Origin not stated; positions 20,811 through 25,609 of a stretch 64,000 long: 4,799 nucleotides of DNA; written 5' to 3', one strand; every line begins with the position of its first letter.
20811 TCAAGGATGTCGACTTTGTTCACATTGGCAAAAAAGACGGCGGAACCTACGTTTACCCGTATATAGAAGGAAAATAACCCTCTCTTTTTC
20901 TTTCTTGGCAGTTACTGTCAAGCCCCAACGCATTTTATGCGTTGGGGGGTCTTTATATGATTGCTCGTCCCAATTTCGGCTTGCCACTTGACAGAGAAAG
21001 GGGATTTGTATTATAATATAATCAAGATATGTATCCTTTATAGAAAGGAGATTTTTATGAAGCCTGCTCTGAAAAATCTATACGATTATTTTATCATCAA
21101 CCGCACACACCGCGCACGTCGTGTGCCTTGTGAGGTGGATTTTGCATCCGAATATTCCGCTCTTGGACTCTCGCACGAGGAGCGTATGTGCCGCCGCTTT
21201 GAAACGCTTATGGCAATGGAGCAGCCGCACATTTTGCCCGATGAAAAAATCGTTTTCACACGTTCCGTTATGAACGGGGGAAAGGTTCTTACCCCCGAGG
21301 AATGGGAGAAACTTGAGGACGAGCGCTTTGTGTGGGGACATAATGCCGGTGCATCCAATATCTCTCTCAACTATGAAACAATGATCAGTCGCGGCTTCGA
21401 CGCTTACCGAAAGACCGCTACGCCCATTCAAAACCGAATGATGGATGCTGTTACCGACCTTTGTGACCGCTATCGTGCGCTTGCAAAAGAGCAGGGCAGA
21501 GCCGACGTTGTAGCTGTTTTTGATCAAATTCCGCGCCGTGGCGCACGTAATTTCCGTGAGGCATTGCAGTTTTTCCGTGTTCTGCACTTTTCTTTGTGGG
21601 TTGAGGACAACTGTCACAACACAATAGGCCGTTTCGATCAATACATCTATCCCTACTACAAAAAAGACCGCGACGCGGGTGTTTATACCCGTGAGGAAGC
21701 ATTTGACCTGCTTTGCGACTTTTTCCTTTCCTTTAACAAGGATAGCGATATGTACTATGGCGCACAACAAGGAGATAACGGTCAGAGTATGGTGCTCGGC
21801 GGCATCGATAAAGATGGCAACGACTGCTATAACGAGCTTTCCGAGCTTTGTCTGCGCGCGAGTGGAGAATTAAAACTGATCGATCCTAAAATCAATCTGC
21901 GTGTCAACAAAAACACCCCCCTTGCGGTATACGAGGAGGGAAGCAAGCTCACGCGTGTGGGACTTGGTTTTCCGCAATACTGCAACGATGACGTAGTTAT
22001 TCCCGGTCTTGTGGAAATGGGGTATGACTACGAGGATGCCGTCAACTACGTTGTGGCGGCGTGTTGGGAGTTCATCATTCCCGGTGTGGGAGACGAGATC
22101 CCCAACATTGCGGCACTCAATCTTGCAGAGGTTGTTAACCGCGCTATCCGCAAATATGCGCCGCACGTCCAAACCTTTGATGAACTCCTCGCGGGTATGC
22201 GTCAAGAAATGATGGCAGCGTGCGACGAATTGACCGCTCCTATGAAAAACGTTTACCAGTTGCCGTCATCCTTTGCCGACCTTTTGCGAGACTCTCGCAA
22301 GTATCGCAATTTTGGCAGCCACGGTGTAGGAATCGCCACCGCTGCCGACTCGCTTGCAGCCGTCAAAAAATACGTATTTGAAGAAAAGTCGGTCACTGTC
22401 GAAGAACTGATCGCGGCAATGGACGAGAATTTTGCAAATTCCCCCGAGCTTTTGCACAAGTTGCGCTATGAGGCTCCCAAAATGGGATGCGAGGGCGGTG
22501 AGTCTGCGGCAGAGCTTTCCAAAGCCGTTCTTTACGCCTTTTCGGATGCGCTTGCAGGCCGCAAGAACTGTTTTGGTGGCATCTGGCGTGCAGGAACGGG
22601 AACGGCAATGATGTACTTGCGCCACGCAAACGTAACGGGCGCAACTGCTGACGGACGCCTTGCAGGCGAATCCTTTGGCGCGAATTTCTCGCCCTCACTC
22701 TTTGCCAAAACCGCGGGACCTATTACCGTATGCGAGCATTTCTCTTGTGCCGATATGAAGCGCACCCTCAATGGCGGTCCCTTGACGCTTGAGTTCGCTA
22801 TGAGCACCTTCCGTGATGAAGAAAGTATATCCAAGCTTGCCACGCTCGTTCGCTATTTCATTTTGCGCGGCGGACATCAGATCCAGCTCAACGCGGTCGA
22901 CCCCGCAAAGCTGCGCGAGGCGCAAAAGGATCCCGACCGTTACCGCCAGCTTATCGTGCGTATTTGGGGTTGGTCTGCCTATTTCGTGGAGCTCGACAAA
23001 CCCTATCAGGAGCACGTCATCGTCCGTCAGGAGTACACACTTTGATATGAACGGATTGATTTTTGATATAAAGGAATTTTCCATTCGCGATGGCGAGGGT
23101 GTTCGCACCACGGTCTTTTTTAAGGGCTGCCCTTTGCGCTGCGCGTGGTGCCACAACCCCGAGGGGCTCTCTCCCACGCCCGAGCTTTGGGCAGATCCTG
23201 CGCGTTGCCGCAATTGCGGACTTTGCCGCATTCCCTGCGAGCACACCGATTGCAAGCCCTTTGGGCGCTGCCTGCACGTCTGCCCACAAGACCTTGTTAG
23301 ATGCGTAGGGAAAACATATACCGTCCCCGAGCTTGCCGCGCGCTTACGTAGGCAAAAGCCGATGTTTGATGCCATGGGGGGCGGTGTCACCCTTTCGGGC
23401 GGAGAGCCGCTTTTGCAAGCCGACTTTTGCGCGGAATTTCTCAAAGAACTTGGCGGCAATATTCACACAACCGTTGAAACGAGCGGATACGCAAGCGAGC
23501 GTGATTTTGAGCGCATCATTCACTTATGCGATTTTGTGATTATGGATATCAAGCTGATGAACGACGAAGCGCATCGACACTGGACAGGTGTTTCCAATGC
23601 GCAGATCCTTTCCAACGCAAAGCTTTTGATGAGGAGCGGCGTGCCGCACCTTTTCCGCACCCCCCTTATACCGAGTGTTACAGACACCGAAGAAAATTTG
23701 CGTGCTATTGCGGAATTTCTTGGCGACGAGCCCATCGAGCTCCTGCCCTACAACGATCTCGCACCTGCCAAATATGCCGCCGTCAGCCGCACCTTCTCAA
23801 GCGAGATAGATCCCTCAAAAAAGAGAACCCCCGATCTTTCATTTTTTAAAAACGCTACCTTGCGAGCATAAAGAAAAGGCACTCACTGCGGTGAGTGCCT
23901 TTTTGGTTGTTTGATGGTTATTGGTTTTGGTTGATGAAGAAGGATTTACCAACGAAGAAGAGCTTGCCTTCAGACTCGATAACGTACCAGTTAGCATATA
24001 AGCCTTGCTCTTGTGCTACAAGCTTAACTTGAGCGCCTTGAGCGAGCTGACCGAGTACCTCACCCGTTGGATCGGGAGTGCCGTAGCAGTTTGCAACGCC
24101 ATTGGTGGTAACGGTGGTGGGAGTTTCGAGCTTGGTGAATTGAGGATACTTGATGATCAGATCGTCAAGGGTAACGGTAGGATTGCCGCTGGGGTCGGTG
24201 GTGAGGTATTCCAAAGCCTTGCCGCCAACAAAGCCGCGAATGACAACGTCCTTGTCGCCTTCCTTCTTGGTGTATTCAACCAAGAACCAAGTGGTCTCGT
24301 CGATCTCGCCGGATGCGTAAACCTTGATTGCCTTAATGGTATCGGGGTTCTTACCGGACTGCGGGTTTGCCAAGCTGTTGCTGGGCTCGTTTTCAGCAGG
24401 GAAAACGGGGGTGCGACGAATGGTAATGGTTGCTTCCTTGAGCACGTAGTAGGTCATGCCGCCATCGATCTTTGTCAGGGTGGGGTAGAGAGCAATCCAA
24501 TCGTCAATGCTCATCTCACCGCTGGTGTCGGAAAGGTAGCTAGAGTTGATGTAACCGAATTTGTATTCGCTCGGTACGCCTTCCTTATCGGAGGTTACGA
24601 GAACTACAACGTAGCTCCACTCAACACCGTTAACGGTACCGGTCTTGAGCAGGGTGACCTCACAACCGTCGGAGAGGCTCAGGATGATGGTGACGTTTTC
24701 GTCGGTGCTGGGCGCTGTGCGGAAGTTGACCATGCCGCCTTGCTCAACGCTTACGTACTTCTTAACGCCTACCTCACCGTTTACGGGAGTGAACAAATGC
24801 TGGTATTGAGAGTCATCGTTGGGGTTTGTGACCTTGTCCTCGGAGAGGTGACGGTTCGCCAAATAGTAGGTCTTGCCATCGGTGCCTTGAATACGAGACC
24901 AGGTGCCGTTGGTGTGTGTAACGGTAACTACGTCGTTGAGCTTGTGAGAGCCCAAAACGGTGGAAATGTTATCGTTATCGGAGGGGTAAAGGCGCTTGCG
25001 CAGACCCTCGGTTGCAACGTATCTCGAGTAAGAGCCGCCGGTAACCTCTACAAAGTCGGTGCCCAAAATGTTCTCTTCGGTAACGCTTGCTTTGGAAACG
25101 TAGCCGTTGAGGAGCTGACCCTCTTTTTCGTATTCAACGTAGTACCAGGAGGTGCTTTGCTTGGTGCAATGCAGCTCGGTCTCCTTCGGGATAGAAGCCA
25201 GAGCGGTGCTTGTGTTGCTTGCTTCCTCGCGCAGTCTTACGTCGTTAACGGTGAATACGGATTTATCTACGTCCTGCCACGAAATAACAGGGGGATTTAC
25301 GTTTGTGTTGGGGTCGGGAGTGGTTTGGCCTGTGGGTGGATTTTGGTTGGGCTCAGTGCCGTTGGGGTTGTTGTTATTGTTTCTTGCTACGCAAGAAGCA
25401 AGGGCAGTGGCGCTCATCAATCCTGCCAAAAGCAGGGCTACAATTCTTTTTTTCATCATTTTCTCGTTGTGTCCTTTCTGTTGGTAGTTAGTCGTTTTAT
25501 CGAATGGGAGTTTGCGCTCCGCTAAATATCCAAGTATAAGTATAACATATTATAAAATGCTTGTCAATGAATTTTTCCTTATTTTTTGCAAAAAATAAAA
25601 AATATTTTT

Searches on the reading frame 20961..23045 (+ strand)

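Call 52: search_protein_families(library=pfam, proteins=[window:20961-23045:+])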
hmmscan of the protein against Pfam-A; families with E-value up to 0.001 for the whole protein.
window:20961-23045:+ (694 aa): 2 families
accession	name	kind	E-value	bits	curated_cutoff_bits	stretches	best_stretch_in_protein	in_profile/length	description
PF02901.20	PFL-like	-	6.3e-72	243.6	24.3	2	110-397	133-458/647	Pyruvate formate lyase-like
PF01228.26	Gly_radical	-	4.3e-17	63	22.2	1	576-676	5-106/106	Glycine radical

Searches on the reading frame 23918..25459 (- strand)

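Call 52: search_protein_families(library=pfam, proteins=[window:23918-25459:-])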
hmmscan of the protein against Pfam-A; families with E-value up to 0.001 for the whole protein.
window:23918-25459:- (513 aa): 2 families
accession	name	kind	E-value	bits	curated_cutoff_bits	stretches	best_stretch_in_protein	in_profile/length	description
PF08239.17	SH3_3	-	1.7e-15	57.4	27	1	73-126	2-53/54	Bacterial SH3 domain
PF06347.19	SH3_4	-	4.3e-05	23.6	24.1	0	177-206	26-55/56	Bacterial SH3 domain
